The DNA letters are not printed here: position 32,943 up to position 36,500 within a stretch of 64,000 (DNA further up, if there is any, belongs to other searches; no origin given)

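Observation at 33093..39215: HdrA split into two genes with a NuoE/NuoF/NuoG-N-terminus cassette between the halves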

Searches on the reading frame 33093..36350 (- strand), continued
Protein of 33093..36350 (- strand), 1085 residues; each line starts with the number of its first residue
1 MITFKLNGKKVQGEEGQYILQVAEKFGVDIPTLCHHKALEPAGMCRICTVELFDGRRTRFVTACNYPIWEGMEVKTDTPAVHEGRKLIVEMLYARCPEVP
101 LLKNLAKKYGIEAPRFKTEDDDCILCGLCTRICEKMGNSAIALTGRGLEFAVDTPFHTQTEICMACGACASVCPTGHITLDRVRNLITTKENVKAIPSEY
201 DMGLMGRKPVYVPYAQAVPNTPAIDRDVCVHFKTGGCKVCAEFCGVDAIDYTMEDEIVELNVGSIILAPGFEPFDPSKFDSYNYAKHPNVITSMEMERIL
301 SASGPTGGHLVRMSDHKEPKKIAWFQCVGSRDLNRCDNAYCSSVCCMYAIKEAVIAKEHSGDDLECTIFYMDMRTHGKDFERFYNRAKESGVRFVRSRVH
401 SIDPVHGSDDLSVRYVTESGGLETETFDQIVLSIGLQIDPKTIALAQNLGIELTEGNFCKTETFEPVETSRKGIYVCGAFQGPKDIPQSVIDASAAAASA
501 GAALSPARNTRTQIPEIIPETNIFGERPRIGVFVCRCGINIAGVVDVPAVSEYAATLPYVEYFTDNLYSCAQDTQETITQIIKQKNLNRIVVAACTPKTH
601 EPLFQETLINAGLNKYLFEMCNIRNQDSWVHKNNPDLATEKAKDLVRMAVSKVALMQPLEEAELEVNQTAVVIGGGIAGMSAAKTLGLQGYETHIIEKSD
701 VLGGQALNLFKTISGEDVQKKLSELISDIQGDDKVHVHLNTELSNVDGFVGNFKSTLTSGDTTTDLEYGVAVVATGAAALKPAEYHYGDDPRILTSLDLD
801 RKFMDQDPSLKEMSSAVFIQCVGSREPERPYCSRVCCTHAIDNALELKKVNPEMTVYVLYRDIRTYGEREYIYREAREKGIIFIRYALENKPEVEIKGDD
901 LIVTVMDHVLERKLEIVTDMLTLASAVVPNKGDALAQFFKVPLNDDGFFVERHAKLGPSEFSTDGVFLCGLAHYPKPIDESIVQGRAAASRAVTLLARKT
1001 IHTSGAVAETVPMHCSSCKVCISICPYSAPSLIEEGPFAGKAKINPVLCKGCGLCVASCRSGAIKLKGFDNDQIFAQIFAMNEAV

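Call 31: find_homologous_proteins(query=window:33093-36350:-, max_evalue=1e-20)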
Query window:33093-36350:- (1085 aa): 8000 proteins with E <= 1e-20 among 8000 candidates; the best 120 are listed.
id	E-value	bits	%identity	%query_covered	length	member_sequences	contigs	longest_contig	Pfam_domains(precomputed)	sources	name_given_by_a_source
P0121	0.0e+0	2453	97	100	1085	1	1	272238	PF14697.12,PF01266.31,PF13510.12,PF13450.13,PF00890.31,PF07992.21,PF00037.33,PF13484.12,PF12838.13,PF13187.12,PF12831.14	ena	-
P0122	0.0e+0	2389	94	100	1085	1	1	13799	PF14697.12,PF01266.31,PF13510.12,PF13450.13,PF00890.31,PF07992.21,PF00037.33,PF13484.12,PF12838.13,PF12831.14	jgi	jgi:heterodisulfide reductase subunit A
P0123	0.0e+0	2369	93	100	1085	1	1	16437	PF14697.12,PF13450.13,PF07992.21,PF13484.12,PF12838.13,PF12831.14,PF01266.31,PF13510.12,PF00890.31,PF00037.33,PF13237.12,PF13187.12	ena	-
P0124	0.0e+0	2365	93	100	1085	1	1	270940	PF14697.12,PF13450.13,PF07992.21,PF13484.12,PF12838.13,PF12831.14,PF01266.31,PF13510.12,PF00890.31,PF00037.33,PF13237.12,PF13187.12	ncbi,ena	-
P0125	0.0e+0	2364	93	100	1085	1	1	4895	PF14697.12,PF13450.13,PF07992.21,PF13484.12,PF12838.13,PF12831.14,PF01266.31,PF13510.12,PF00890.31,PF00037.33,PF13237.12,PF13187.12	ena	-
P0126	0.0e+0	2359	93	100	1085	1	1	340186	PF14697.12,PF13450.13,PF07992.21,PF13484.12,PF12838.13,PF12831.14,PF01266.31,PF13510.12,PF01593.31,PF00890.31,PF00037.33,PF13187.12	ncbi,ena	-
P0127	0.0e+0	2343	91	100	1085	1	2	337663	PF14697.12,PF13450.13,PF07992.21,PF13484.12,PF12838.13,PF12831.14,PF01266.31,PF13510.12,PF00890.31,PF00037.33,PF13237.12,PF13187.12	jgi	jgi:heterodisulfide reductase subunit A2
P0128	0.0e+0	2338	92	100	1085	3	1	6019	PF14697.12,PF13450.13,PF07992.21,PF13484.12,PF12838.13,PF12831.14,PF01266.31,PF13510.12,PF00890.31,PF00037.33,PF13237.12,PF13183.12,PF13187.12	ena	-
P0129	0.0e+0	2336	92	100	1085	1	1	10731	PF14697.12,PF13450.13,PF07992.21,PF13484.12,PF12838.13,PF12831.14,PF01266.31,PF13510.12,PF01593.31,PF00890.31,PF00037.33,PF13237.12,PF13183.12,PF13187.12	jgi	jgi:heterodisulfide reductase subunit A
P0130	0.0e+0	2336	91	100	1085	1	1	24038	PF14697.12,PF13450.13,PF07992.21,PF13484.12,PF12838.13,PF12831.14,PF01266.31,PF13510.12,PF00890.31,PF00037.33,PF13237.12,PF13187.12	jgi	jgi:heterodisulfide reductase subunit A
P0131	0.0e+0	2335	92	100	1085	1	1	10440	PF14697.12,PF01266.31,PF13510.12,PF13450.13,PF00890.31,PF07992.21,PF00037.33,PF13484.12,PF12838.13,PF13187.12,PF12831.14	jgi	jgi:heterodisulfide reductase subunit A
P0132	0.0e+0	2326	90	100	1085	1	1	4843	PF14697.12,PF13450.13,PF07992.21,PF13484.12,PF12838.13,PF12831.14,PF01266.31,PF13510.12,PF00890.31,PF00037.33,PF13237.12,PF13183.12,PF13187.12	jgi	jgi:heterodisulfide reductase subunit A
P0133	0.0e+0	2326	91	100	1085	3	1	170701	PF14697.12,PF13450.13,PF07992.21,PF13484.12,PF12838.13,PF12831.14,PF01266.31,PF13510.12,PF00890.31,PF00037.33,PF13237.12,PF13183.12,PF13187.12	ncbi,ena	-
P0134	0.0e+0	2315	90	100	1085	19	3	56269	PF14697.12,PF13450.13,PF07992.21,PF13484.12,PF12838.13,PF12831.14,PF01266.31,PF13510.12,PF00890.31,PF00037.33,PF13237.12,PF13187.12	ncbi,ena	-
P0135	0.0e+0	2294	90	100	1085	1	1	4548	PF14697.12,PF13450.13,PF07992.21,PF12837.13,PF13484.12,PF12838.13,PF12831.14,PF01266.31,PF13510.12,PF00890.31,PF00037.33,PF13237.12,PF13183.12,PF13187.12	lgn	-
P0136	0.0e+0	2260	88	100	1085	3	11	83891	PF14697.12,PF13510.12,PF13450.13,PF07992.21,PF00037.33,PF13484.12,PF12838.13,PF13183.12,PF13187.12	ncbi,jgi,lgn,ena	-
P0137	0.0e+0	2232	86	100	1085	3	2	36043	PF14697.12,PF13450.13,PF07992.21,PF13484.12,PF12838.13,PF12831.14,PF01266.31,PF13510.12,PF00890.31,PF00037.33,PF13237.12,PF13187.12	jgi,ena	-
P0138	0.0e+0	2225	86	100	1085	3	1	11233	PF14697.12,PF13450.13,PF07992.21,PF13484.12,PF12838.13,PF12831.14,PF01266.31,PF13510.12,PF00890.31,PF00037.33,PF13237.12,PF13183.12,PF13187.12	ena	-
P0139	0.0e+0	2224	86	100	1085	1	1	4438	PF14697.12,PF13450.13,PF07992.21,PF13484.12,PF12838.13,PF12831.14,PF01266.31,PF13510.12,PF00890.31,PF00037.33,PF13237.12,PF13183.12,PF13187.12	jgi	-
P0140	0.0e+0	2224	86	100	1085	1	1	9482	PF14697.12,PF13450.13,PF07992.21,PF00070.34,PF13484.12,PF12838.13,PF12831.14,PF01266.31,PF13510.12,PF01593.31,PF00890.31,PF00037.33,PF13187.12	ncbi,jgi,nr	ncbi:MAG: FAD-dependent oxidoreductase [Deltaproteobacteria bacterium]|nr:FAD-dependent oxidoreducta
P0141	0.0e+0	2217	86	100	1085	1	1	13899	PF14697.12,PF01266.31,PF13510.12,PF13450.13,PF07992.21,PF00037.33,PF13484.12,PF12838.13,PF13187.12,PF12831.14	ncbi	-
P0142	0.0e+0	2215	85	100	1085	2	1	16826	PF14697.12,PF13450.13,PF07992.21,PF13484.12,PF12838.13,PF12831.14,PF01266.31,PF13510.12,PF01593.31,PF00890.31,PF00037.33,PF13187.12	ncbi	-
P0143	0.0e+0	2205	85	100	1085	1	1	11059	PF14697.12,PF13450.13,PF07992.21,PF13484.12,PF12838.13,PF12831.14,PF01266.31,PF13510.12,PF00890.31,PF00037.33,PF13237.12,PF13187.12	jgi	jgi:heterodisulfide reductase subunit A2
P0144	0.0e+0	2197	84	100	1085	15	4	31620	PF14697.12,PF01266.31,PF13510.12,PF13450.13,PF00890.31,PF07992.21,PF00037.33,PF13484.12,PF12838.13,PF13187.12,PF12831.14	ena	-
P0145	0.0e+0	2138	82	100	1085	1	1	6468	PF14697.12,PF01266.31,PF13510.12,PF13450.13,PF00890.31,PF00111.33,PF07992.21,PF00037.33,PF13484.12,PF12838.13,PF12831.14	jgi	jgi:heterodisulfide reductase subunit A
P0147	0.0e+0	2085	80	100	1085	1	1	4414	PF14697.12,PF13450.13,PF07992.21,PF12837.13,PF13484.12,PF12838.13,PF12831.14,PF01266.31,PF13510.12,PF00037.33,PF13237.12,PF13187.12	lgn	-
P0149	0.0e+0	2055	79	100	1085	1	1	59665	PF14697.12,PF13450.13,PF07992.21,PF12837.13,PF00070.34,PF13484.12,PF12838.13,PF12831.14,PF01266.31,PF13510.12,PF12797.13,PF00037.33,PF13237.12,PF13187.12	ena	-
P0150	0.0e+0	2055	79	100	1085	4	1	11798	PF14697.12,PF13450.13,PF07992.21,PF12837.13,PF00070.34,PF13484.12,PF12838.13,PF12831.14,PF01266.31,PF13510.12,PF12797.13,PF00037.33,PF13237.12,PF13187.12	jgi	jgi:heterodisulfide reductase subunit A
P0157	0.0e+0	2045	78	100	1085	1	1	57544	PF14697.12,PF13450.13,PF07992.21,PF12837.13,PF00070.34,PF13484.12,PF12838.13,PF12831.14,PF01266.31,PF13510.12,PF12797.13,PF00037.33,PF13237.12,PF13187.12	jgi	jgi:heterodisulfide reductase subunit A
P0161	0.0e+0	2040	78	100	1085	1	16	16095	PF14697.12,PF13450.13,PF07992.21,PF12837.13,PF00070.34,PF13484.12,PF12838.13,PF12831.14,PF01266.31,PF13510.12,PF12797.13,PF00037.33,PF13237.12,PF13187.12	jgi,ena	jgi:heterodisulfide reductase subunit A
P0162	0.0e+0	2039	78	100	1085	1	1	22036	PF14697.12,PF13450.13,PF07992.21,PF12837.13,PF00070.34,PF13484.12,PF12838.13,PF13454.13,PF12831.14,PF01266.31,PF13510.12,PF01593.31,PF00037.33,PF13187.12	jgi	-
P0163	0.0e+0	2039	78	100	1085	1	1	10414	PF14697.12,PF13450.13,PF07992.21,PF12837.13,PF00070.34,PF13484.12,PF12838.13,PF12831.14,PF01266.31,PF13510.12,PF12797.13,PF00037.33,PF13237.12,PF13187.12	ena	-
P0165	0.0e+0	2036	78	100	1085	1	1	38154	PF14697.12,PF13450.13,PF07992.21,PF12837.13,PF00070.34,PF13484.12,PF12838.13,PF12831.14,PF01266.31,PF13510.12,PF00037.33,PF13237.12,PF13187.12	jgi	jgi:heterodisulfide reductase subunit A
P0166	0.0e+0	2035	78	100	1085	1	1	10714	PF14697.12,PF13450.13,PF07992.21,PF12837.13,PF13484.12,PF12838.13,PF13534.12,PF12831.14,PF01266.31,PF13510.12,PF00037.33,PF13237.12,PF13187.12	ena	-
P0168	0.0e+0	2033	78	100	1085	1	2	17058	PF14697.12,PF13450.13,PF07992.21,PF12837.13,PF13484.12,PF12838.13,PF12831.14,PF01266.31,PF13510.12,PF12797.13,PF00037.33,PF13237.12,PF13187.12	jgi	-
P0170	0.0e+0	2031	77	100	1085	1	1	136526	PF14697.12,PF13450.13,PF07992.21,PF12837.13,PF00070.34,PF13484.12,PF12838.13,PF12831.14,PF01266.31,PF13510.12,PF12797.13,PF00037.33,PF13187.12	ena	-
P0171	0.0e+0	2031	78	100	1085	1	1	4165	PF14697.12,PF13450.13,PF07992.21,PF12837.13,PF13484.12,PF12838.13,PF13534.12,PF12831.14,PF01266.31,PF13510.12,PF00037.33,PF13237.12,PF13187.12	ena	-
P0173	0.0e+0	2030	77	100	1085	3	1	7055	PF14697.12,PF13450.13,PF07992.21,PF12837.13,PF13484.12,PF12838.13,PF12831.14,PF01266.31,PF13510.12,PF12797.13,PF00037.33,PF13237.12,PF13187.12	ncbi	ncbi:MAG: FAD-dependent oxidoreductase [Deltaproteobacteria bacterium]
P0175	0.0e+0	2028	77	100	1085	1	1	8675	PF14697.12,PF13450.13,PF07992.21,PF12837.13,PF00070.34,PF13484.12,PF12838.13,PF12831.14,PF01266.31,PF13510.12,PF00037.33,PF13187.12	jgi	jgi:heterodisulfide reductase subunit A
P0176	0.0e+0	2027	78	100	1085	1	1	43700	PF14697.12,PF13450.13,PF07992.21,PF12837.13,PF13484.12,PF12838.13,PF13534.12,PF12831.14,PF01266.31,PF13510.12,PF00037.33,PF13237.12,PF13187.12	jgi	jgi:heterodisulfide reductase subunit A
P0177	0.0e+0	2027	77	100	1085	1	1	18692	PF14697.12,PF13450.13,PF07992.21,PF12837.13,PF00070.34,PF13484.12,PF12838.13,PF12831.14,PF01266.31,PF13510.12,PF00037.33,PF13183.12,PF13187.12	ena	-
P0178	0.0e+0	2026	77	100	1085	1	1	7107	PF14697.12,PF13450.13,PF07992.21,PF12837.13,PF00070.34,PF13484.12,PF12838.13,PF12831.14,PF01266.31,PF13510.12,PF12797.13,PF00037.33,PF13237.12,PF13187.12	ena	-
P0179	0.0e+0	2026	77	100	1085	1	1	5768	PF14697.12,PF13450.13,PF07992.21,PF12837.13,PF00070.34,PF13484.12,PF12838.13,PF12831.14,PF01266.31,PF13510.12,PF00037.33,PF13187.12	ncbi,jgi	ncbi:MAG: FAD-dependent oxidoreductase [Desulfobacterales bacterium]|jgi:heterodisulfide reductase s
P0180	0.0e+0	2026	78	100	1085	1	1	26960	PF14697.12,PF13450.13,PF07992.21,PF12837.13,PF00070.34,PF13484.12,PF12838.13,PF12831.14,PF01266.31,PF13510.12,PF12797.13,PF00890.31,PF00037.33,PF13237.12,PF13187.12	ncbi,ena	-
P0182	0.0e+0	2026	77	100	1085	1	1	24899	PF14697.12,PF13450.13,PF07992.21,PF12837.13,PF00070.34,PF13484.12,PF12838.13,PF12831.14,PF01266.31,PF13510.12,PF00037.33,PF13187.12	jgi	jgi:heterodisulfide reductase subunit A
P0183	0.0e+0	2025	77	100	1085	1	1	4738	PF14697.12,PF13450.13,PF07992.21,PF12837.13,PF00070.34,PF13484.12,PF12838.13,PF12831.14,PF01266.31,PF13510.12,PF00037.33,PF13187.12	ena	-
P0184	0.0e+0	2025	78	100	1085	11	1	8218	PF14697.12,PF13450.13,PF07992.21,PF12837.13,PF00070.34,PF13484.12,PF12838.13,PF12831.14,PF01266.31,PF13510.12,PF12797.13,PF00037.33,PF13237.12,PF13187.12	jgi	-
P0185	0.0e+0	2025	78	100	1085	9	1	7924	PF14697.12,PF13450.13,PF07992.21,PF12837.13,PF00070.34,PF13484.12,PF12838.13,PF12831.14,PF01266.31,PF13510.12,PF00037.33,PF13237.12,PF13187.12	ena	-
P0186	0.0e+0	2024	76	100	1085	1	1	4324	PF14697.12,PF13450.13,PF07992.21,PF12837.13,PF00070.34,PF13484.12,PF12838.13,PF12831.14,PF01266.31,PF13510.12,PF00037.33,PF13187.12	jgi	jgi:heterodisulfide reductase subunit A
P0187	0.0e+0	2023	77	100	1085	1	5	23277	PF14697.12,PF13450.13,PF07992.21,PF12837.13,PF00070.34,PF13484.12,PF12838.13,PF12831.14,PF01266.31,PF13510.12,PF12797.13,PF00037.33,PF13237.12,PF13187.12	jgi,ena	-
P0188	0.0e+0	2022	77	100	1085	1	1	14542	PF14697.12,PF13450.13,PF07992.21,PF12837.13,PF00070.34,PF13484.12,PF12838.13,PF12831.14,PF01266.31,PF13510.12,PF00037.33,PF13187.12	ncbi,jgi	ncbi:MAG: FAD-dependent oxidoreductase [Desulfobacterales bacterium]|jgi:heterodisulfide reductase s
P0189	0.0e+0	2022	77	100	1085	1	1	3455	PF14697.12,PF13450.13,PF07992.21,PF12837.13,PF00070.34,PF13484.12,PF12838.13,PF12831.14,PF01266.31,PF13510.12,PF00037.33,PF13187.12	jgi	jgi:heterodisulfide reductase subunit A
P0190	0.0e+0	2021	77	100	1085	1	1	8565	PF14697.12,PF13450.13,PF07992.21,PF12837.13,PF00070.34,PF13484.12,PF12838.13,PF12831.14,PF01266.31,PF13510.12,PF12797.13,PF00037.33,PF13237.12,PF13187.12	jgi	-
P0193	0.0e+0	2021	77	100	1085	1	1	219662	PF14697.12,PF13450.13,PF07992.21,PF12837.13,PF00070.34,PF13484.12,PF12838.13,PF12831.14,PF01266.31,PF13510.12,PF12797.13,PF00037.33,PF13237.12,PF13187.12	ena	-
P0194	0.0e+0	2020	78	100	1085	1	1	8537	PF14697.12,PF13450.13,PF07992.21,PF12837.13,PF00070.34,PF13484.12,PF12838.13,PF12831.14,PF01266.31,PF13510.12,PF12797.13,PF00037.33,PF13237.12,PF13187.12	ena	-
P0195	0.0e+0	2020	77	100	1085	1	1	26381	PF14697.12,PF13450.13,PF07992.21,PF12837.13,PF00070.34,PF13484.12,PF12838.13,PF12831.14,PF01266.31,PF13510.12,PF12797.13,PF00037.33,PF13237.12,PF13187.12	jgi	-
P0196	0.0e+0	2020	77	100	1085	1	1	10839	PF14697.12,PF13450.13,PF07992.21,PF12837.13,PF00070.34,PF13484.12,PF12838.13,PF12831.14,PF01266.31,PF13510.12,PF00037.33,PF13738.13,PF13237.12,PF13187.12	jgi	jgi:heterodisulfide reductase subunit A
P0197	0.0e+0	2019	78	100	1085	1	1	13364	PF14697.12,PF13450.13,PF07992.21,PF12837.13,PF00070.34,PF13484.12,PF12838.13,PF12831.14,PF01266.31,PF13510.12,PF12797.13,PF00037.33,PF13237.12,PF13187.12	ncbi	-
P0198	0.0e+0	2019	77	100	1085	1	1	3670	PF14697.12,PF13450.13,PF07992.21,PF12837.13,PF00070.34,PF13484.12,PF12838.13,PF12831.14,PF01266.31,PF13510.12,PF12797.13,PF00037.33,PF13237.12,PF13187.12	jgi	-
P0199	0.0e+0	2018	77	100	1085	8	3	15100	PF14697.12,PF13450.13,PF07992.21,PF12837.13,PF13484.12,PF12838.13,PF12831.14,PF01266.31,PF13510.12,PF12797.13,PF00890.31,PF00037.33,PF13237.12,PF13187.12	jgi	-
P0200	0.0e+0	2017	77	100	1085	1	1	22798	PF14697.12,PF13450.13,PF07992.21,PF12837.13,PF00070.34,PF13484.12,PF12838.13,PF12831.14,PF01266.31,PF13510.12,PF00037.33,PF13187.12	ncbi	-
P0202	0.0e+0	2017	78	100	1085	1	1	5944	PF14697.12,PF13450.13,PF07992.21,PF12837.13,PF13484.12,PF12838.13,PF12831.14,PF01266.31,PF13510.12,PF12797.13,PF00037.33,PF13237.12,PF13187.12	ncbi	-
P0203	0.0e+0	2017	77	100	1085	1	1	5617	PF14697.12,PF13450.13,PF07992.21,PF12837.13,PF00070.34,PF13484.12,PF12838.13,PF12831.14,PF01266.31,PF13510.12,PF00037.33,PF13187.12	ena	-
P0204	0.0e+0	2016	77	100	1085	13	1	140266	PF14697.12,PF13450.13,PF07992.21,PF12837.13,PF00070.34,PF13484.12,PF12838.13,PF13454.13,PF12831.14,PF01266.31,PF13510.12,PF12797.13,PF00037.33,PF13187.12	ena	-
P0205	0.0e+0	2014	78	100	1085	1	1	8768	PF14697.12,PF13450.13,PF07992.21,PF12837.13,PF13484.12,PF12838.13,PF12831.14,PF01266.31,PF13510.12,PF12797.13,PF00037.33,PF13237.12,PF13187.12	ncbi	-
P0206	0.0e+0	2014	77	100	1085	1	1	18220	PF14697.12,PF13450.13,PF07992.21,PF12837.13,PF13484.12,PF12838.13,PF12831.14,PF01266.31,PF13510.12,PF12797.13,PF00037.33,PF13237.12,PF13187.12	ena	-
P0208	0.0e+0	2014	77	100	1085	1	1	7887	PF14697.12,PF13450.13,PF07992.21,PF12837.13,PF13484.12,PF12838.13,PF12831.14,PF01266.31,PF13510.12,PF12797.13,PF00037.33,PF13237.12,PF13187.12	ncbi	-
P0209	0.0e+0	2013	77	100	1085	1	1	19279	PF14697.12,PF13450.13,PF07992.21,PF12837.13,PF00070.34,PF13484.12,PF12838.13,PF12831.14,PF01266.31,PF13510.12,PF12797.13,PF00037.33,PF13237.12,PF13187.12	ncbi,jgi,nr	ncbi:MAG: FAD-dependent oxidoreductase [Desulfobacteraceae bacterium]|jgi:heterodisulfide reductase 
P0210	0.0e+0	2013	77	100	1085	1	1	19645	PF14697.12,PF13450.13,PF07992.21,PF12837.13,PF13484.12,PF12838.13,PF12831.14,PF01266.31,PF13510.12,PF12797.13,PF00037.33,PF13237.12,PF13187.12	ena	-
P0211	0.0e+0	2013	76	100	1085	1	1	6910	PF14697.12,PF13450.13,PF00111.33,PF07992.21,PF12837.13,PF00070.34,PF13484.12,PF12838.13,PF12831.14,PF01266.31,PF13510.12,PF00037.33,PF13738.13,PF13187.12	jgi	jgi:heterodisulfide reductase subunit A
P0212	0.0e+0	2013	77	100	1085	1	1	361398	PF14697.12,PF13450.13,PF07992.21,PF12837.13,PF00070.34,PF13484.12,PF12838.13,PF12831.14,PF01266.31,PF13510.12,PF12797.13,PF00037.33,PF13187.12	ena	-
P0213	0.0e+0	2013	77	100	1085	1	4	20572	PF14697.12,PF13450.13,PF07992.21,PF12837.13,PF13484.12,PF12838.13,PF12831.14,PF01266.31,PF13510.12,PF12797.13,PF00037.33,PF13237.12,PF13187.12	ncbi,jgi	ncbi:MAG: FAD-dependent oxidoreductase [Desulfobacterales bacterium]|jgi:heterodisulfide reductase s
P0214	0.0e+0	2013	77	100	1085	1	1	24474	PF14697.12,PF13450.13,PF07992.21,PF13484.12,PF12838.13,PF12831.14,PF01266.31,PF13510.12,PF00037.33,PF13237.12,PF13183.12,PF13187.12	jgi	-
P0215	0.0e+0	2013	76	100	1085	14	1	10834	PF14697.12,PF13450.13,PF07992.21,PF12837.13,PF00070.34,PF13484.12,PF12838.13,PF12831.14,PF01266.31,PF13510.12,PF12797.13,PF00037.33,PF13187.12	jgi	jgi:heterodisulfide reductase subunit A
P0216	0.0e+0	2010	76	100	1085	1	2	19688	PF14697.12,PF13450.13,PF07992.21,PF12837.13,PF00070.34,PF13484.12,PF12838.13,PF12831.14,PF01266.31,PF13510.12,PF00037.33,PF13187.12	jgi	-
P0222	0.0e+0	2009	77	100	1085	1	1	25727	PF14697.12,PF13450.13,PF07992.21,PF12837.13,PF13484.12,PF12838.13,PF12831.14,PF01266.31,PF13510.12,PF12797.13,PF00037.33,PF13237.12,PF13187.12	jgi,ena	-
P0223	0.0e+0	2009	76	100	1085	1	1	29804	PF14697.12,PF13450.13,PF07992.21,PF12837.13,PF00070.34,PF13484.12,PF12838.13,PF12831.14,PF01266.31,PF13510.12,PF01593.31,PF00037.33,PF13187.12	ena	-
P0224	0.0e+0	2009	77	100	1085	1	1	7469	PF14697.12,PF13450.13,PF07992.21,PF12837.13,PF00070.34,PF13484.12,PF12838.13,PF12831.14,PF01266.31,PF13510.12,PF00037.33,PF13187.12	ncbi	ncbi:MAG: FAD-dependent oxidoreductase [Desulfobacterales bacterium]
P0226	0.0e+0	2008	77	100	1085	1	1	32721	PF14697.12,PF13450.13,PF07992.21,PF12837.13,PF00070.34,PF13484.12,PF12838.13,PF13454.13,PF12831.14,PF01266.31,PF13510.12,PF00037.33,PF13237.12,PF13187.12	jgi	jgi:heterodisulfide reductase subunit A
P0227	0.0e+0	2007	77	100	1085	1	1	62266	PF14697.12,PF13450.13,PF07992.21,PF12837.13,PF00070.34,PF13484.12,PF12838.13,PF13534.12,PF12831.14,PF01266.31,PF13510.12,PF12797.13,PF00890.31,PF00037.33,PF13237.12,PF13187.12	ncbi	-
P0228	0.0e+0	2007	77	100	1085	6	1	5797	PF14697.12,PF13450.13,PF07992.21,PF12837.13,PF00070.34,PF13484.12,PF12838.13,PF12831.14,PF01266.31,PF13510.12,PF12797.13,PF00037.33,PF13237.12,PF13187.12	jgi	jgi:heterodisulfide reductase subunit A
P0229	0.0e+0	2007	76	100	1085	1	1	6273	PF14697.12,PF13450.13,PF00111.33,PF07992.21,PF12837.13,PF00070.34,PF13484.12,PF12838.13,PF12831.14,PF01266.31,PF13510.12,PF00037.33,PF25160.2,PF13187.12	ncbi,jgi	ncbi:MAG: FAD-dependent oxidoreductase [Desulfobacterales bacterium]|jgi:heterodisulfide reductase s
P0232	0.0e+0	2006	76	100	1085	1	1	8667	PF14697.12,PF13450.13,PF07992.21,PF12837.13,PF00070.34,PF13484.12,PF12838.13,PF13454.13,PF12831.14,PF01266.31,PF13510.12,PF01593.31,PF12797.13,PF00037.33,PF13237.12,PF13187.12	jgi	-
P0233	0.0e+0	2006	77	100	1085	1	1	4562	PF14697.12,PF13450.13,PF07992.21,PF12837.13,PF00070.34,PF13484.12,PF12838.13,PF12831.14,PF01266.31,PF13510.12,PF12797.13,PF00037.33,PF13187.12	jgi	-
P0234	0.0e+0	2005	76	100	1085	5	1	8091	PF14697.12,PF13450.13,PF07992.21,PF12837.13,PF00070.34,PF13484.12,PF12838.13,PF12831.14,PF01266.31,PF13510.12,PF12797.13,PF00037.33,PF13237.12,PF13183.12,PF13187.12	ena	-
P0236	0.0e+0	2004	77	100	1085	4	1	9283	PF14697.12,PF13450.13,PF07992.21,PF12837.13,PF13484.12,PF12838.13,PF12831.14,PF01266.31,PF13510.12,PF12797.13,PF00037.33,PF13237.12,PF13187.12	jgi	-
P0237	0.0e+0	2003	76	100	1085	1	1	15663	PF14697.12,PF13450.13,PF00111.33,PF07992.21,PF12837.13,PF00070.34,PF13484.12,PF12838.13,PF12831.14,PF01266.31,PF13510.12,PF00037.33,PF25160.2,PF13187.12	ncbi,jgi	ncbi:MAG: FAD-dependent oxidoreductase [Desulfobacterales bacterium]|jgi:heterodisulfide reductase s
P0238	0.0e+0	2003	76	100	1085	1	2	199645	PF14697.12,PF13450.13,PF07992.21,PF12837.13,PF00070.34,PF13484.12,PF12838.13,PF12831.14,PF01266.31,PF13510.12,PF00037.33,PF13187.12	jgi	jgi:heterodisulfide reductase subunit A2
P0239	0.0e+0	2003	77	100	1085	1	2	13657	PF14697.12,PF01266.31,PF13510.12,PF13450.13,PF07992.21,PF12837.13,PF00037.33,PF13484.12,PF12838.13,PF13187.12,PF12831.14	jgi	jgi:heterodisulfide reductase subunit A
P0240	0.0e+0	2002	78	100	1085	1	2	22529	PF14697.12,PF13450.13,PF07992.21,PF12837.13,PF00070.34,PF13484.12,PF12838.13,PF12831.14,PF01266.31,PF13510.12,PF00037.33,PF13187.12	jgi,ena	jgi:heterodisulfide reductase subunit A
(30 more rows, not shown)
